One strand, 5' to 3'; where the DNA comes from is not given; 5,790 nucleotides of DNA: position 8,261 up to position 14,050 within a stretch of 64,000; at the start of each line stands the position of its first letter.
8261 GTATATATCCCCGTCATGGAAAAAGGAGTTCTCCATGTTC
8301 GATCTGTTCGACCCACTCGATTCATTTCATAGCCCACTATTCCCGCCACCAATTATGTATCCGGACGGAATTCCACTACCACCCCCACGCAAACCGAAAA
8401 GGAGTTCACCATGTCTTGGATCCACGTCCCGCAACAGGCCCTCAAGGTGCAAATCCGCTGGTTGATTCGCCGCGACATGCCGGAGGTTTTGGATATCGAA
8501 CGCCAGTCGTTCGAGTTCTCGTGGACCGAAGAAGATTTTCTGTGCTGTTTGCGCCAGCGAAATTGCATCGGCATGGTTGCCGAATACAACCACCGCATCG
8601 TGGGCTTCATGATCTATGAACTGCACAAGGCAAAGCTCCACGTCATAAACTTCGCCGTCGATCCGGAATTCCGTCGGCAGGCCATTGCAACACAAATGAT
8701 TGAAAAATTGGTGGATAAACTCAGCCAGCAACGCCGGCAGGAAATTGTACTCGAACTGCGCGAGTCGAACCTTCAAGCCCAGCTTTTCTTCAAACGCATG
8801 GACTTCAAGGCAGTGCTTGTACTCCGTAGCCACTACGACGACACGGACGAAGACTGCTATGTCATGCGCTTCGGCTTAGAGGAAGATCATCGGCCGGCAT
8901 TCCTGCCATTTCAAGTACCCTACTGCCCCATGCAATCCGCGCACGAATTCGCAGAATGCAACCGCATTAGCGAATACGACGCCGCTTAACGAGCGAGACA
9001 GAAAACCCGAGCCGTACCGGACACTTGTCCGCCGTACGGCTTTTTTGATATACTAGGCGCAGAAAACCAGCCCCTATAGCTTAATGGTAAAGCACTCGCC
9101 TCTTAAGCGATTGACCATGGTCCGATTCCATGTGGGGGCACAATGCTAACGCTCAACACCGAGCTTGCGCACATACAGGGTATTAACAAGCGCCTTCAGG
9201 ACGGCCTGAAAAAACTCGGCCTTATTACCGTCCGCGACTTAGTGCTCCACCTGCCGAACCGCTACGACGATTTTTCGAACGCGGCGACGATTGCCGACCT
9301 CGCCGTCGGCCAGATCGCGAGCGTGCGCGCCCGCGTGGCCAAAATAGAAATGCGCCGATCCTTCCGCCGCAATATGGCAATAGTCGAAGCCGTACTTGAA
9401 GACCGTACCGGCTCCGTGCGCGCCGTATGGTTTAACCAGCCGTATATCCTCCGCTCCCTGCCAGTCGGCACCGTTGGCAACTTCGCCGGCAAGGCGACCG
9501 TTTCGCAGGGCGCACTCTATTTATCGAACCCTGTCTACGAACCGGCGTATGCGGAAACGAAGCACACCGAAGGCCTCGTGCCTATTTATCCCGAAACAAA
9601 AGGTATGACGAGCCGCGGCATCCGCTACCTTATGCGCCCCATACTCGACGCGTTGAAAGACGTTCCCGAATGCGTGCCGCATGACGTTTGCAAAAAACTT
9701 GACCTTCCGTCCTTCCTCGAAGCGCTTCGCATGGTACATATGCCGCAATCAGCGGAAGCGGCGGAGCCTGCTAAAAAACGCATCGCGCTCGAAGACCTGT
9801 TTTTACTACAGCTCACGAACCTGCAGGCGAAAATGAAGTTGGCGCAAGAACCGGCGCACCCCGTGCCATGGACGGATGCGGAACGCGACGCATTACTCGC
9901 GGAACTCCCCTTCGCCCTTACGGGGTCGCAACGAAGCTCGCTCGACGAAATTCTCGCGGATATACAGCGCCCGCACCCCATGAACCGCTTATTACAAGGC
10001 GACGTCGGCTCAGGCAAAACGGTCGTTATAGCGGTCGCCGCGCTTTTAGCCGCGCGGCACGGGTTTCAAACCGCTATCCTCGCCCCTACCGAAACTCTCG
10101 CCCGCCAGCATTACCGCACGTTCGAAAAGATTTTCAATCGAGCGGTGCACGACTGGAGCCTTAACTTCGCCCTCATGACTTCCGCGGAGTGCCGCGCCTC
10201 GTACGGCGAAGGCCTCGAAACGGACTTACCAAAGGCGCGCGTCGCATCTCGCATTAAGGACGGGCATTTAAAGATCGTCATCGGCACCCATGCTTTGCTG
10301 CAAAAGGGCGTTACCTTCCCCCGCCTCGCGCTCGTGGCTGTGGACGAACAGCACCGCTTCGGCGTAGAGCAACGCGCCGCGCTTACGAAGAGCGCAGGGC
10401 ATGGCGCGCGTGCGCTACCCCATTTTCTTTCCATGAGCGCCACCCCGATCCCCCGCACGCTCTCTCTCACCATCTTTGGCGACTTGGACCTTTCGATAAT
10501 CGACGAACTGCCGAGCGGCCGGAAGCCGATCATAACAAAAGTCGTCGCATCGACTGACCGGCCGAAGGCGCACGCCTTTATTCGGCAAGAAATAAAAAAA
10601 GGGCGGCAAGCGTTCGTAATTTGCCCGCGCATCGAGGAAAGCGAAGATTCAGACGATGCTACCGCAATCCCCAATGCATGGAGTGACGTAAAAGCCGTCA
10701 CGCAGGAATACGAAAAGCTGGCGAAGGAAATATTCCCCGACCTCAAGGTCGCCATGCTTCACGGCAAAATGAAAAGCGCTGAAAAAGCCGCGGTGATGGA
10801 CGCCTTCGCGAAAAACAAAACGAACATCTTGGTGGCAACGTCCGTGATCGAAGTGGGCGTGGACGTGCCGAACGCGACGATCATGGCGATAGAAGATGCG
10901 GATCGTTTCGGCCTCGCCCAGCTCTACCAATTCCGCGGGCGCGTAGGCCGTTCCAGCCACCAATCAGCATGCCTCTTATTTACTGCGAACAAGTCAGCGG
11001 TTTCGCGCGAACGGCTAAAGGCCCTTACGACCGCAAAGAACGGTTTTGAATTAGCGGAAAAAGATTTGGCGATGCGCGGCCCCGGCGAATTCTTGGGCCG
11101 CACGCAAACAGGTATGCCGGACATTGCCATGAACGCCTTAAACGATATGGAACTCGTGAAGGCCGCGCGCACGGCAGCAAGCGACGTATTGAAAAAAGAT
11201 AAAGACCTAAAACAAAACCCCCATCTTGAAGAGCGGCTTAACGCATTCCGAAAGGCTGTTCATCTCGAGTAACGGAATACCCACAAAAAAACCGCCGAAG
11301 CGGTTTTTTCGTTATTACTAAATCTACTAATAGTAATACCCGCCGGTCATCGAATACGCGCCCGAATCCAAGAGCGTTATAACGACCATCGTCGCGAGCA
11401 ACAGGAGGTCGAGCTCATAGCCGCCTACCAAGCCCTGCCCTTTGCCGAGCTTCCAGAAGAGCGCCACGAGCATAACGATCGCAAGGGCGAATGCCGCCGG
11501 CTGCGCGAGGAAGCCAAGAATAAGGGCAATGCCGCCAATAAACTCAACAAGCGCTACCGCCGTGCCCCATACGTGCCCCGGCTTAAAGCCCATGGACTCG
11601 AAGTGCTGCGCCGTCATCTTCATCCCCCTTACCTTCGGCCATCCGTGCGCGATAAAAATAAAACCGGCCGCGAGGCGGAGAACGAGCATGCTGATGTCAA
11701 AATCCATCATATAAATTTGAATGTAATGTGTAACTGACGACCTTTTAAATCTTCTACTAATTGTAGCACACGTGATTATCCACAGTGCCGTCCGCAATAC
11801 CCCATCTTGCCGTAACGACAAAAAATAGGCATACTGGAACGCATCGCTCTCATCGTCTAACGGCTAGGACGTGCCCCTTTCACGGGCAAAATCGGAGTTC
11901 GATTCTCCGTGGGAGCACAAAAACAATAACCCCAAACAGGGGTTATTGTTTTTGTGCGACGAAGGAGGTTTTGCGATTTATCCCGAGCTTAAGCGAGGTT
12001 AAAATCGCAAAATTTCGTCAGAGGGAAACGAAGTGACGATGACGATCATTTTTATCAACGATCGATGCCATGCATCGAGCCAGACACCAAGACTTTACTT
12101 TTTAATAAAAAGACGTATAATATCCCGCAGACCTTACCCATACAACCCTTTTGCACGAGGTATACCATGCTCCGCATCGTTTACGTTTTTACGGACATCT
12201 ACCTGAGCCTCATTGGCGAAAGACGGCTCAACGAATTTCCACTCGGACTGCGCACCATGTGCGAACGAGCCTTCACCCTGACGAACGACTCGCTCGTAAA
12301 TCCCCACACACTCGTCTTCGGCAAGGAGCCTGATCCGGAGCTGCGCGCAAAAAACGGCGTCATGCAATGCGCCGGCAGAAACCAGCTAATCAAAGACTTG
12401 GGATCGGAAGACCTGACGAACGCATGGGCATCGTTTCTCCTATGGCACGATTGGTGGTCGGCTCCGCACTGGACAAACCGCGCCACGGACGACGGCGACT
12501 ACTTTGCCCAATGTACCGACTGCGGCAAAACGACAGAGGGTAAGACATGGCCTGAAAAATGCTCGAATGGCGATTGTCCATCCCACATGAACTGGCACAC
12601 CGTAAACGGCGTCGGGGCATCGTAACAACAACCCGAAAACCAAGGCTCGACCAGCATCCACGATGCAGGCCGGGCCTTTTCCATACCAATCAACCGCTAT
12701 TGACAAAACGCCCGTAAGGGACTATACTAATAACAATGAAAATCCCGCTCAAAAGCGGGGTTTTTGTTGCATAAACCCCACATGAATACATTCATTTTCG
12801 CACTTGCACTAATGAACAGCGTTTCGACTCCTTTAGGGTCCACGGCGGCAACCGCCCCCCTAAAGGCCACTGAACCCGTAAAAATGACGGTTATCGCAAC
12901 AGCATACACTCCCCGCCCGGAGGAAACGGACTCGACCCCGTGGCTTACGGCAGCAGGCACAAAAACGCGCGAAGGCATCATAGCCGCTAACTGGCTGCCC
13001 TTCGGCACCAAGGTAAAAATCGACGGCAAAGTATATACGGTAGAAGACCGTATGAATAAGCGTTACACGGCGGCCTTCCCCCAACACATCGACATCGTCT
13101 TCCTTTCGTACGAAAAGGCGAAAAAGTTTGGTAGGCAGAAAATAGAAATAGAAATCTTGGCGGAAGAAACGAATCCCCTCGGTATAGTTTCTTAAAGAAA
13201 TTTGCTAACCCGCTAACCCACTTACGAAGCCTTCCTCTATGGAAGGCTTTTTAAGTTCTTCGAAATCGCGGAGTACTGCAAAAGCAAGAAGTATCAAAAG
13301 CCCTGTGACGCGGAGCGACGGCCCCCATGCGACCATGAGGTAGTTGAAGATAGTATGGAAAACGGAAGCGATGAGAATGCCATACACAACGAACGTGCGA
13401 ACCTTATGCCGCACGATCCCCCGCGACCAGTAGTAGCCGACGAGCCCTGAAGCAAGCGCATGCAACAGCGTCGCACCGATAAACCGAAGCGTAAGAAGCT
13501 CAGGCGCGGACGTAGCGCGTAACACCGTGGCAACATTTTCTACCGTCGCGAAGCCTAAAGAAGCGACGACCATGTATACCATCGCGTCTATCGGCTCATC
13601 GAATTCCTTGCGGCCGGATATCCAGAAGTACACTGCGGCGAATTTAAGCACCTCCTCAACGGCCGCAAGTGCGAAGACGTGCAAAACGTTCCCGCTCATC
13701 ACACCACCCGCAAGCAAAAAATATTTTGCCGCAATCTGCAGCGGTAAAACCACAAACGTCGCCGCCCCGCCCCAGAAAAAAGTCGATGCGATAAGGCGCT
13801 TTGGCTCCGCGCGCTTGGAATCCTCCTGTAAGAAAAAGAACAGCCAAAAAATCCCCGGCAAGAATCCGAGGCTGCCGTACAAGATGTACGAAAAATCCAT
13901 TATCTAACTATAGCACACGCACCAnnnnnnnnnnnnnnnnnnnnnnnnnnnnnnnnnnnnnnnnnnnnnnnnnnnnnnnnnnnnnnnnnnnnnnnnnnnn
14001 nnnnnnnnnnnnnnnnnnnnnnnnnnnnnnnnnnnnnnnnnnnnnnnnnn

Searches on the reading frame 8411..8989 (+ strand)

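Call 35: search_protein_families(library=pfam, proteins=[window:8411-8989:+], max_evalue=0.0001)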
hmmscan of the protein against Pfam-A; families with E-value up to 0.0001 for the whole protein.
window:8411-8989:+ (192 aa): 5 families
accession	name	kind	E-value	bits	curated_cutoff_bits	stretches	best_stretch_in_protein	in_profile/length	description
PF00583.31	Acetyltransf_1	-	2.4e-15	57.2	20.7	1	24-132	2-116/116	Acetyltransferase (GNAT) family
PF13508.13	Acetyltransf_7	-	2.7e-12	47.3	27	1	55-133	6-83/84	Acetyltransferase (GNAT) domain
PF13673.13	Acetyltransf_10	-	2.7e-12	47.2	23.6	1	49-135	28-110/128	Acetyltransferase (GNAT) domain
PF08445.16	FR47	-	9.7e-05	22.7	22.1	0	81-135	27-80/86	FR47-like protein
PF14542.12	Acetyltransf_CG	-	9.8e-05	22.9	30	0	61-109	9-58/80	GCN5-related N-acetyl-transferase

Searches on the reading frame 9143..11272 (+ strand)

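Call 15: search_protein_families(library=pfam, proteins=[window:9143-11272:+], max_evalue=0.00001)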
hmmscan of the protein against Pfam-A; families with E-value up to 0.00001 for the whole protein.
window:9143-11272:+ (709 aa): 8 families
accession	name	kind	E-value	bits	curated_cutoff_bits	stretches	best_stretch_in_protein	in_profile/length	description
PF00270.35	DEAD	-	8.4e-21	74.9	26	1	263-439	4-163/167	DEAD/DEAH box helicase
PF00271.37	Helicase_C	-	5.5e-20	72.1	23.5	1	518-604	30-109/110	Helicase conserved C-terminal domain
PF17191.10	RecG_wedge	-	4.8e-19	69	23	1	10-165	4-156/162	RecG wedge domain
PF04851.21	ResIII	-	2.2e-08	34.6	22.5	1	261-435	6-162/164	Type III restriction enzyme, res subunit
PF19833.4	RecG_dom3_C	-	2.5e-08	34.3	26.8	1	633-704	3-78/87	ATP-dependent DNA helicase RecG, domain 3, C-terminal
PF01336.31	tRNA_anti-codon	-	4.5e-06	27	27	0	60-133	2-73/75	OB-fold nucleic acid binding domain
PF22590.2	Cas3-like_C_2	-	4.8e-06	27.2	27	0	515-604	11-104/106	CRISPR-associated nuclease/helicase Cas3, C-terminal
PF13604.12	AAA_30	-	5.8e-06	26.6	27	0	262-423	5-118/191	AAA domain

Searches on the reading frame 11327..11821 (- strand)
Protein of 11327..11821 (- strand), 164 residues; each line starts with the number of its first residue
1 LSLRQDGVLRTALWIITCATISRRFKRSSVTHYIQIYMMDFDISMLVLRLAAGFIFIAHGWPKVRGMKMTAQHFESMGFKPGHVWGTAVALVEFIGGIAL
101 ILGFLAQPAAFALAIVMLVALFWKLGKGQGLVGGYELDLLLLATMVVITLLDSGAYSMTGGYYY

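Call 36: search_protein_families(library=pfam, proteins=[window:11327-11821:-], max_evalue=0.0001)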
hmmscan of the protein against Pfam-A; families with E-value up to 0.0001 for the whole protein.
window:11327-11821:- (164 aa): 2 families
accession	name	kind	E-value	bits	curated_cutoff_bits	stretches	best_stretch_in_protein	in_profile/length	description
PF07681.17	DoxX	-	3.1e-20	73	23.6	1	45-123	2-82/85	DoxX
PF07291.16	MauE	-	8.7e-06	26.5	27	1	44-120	4-83/128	Methylamine utilisation protein MauE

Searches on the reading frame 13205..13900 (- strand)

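Call 35: search_protein_families(library=pfam, proteins=[window:13205-13900:-], max_evalue=0.0001)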
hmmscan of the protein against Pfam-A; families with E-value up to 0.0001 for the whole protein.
window:13205-13900:- (231 aa): 1 family
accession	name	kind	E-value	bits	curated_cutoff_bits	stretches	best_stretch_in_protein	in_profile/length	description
PF13367.11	PrsW-protease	-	8.2e-24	84.7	23.5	1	32-207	1-192/196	PrsW family intramembrane metalloprotease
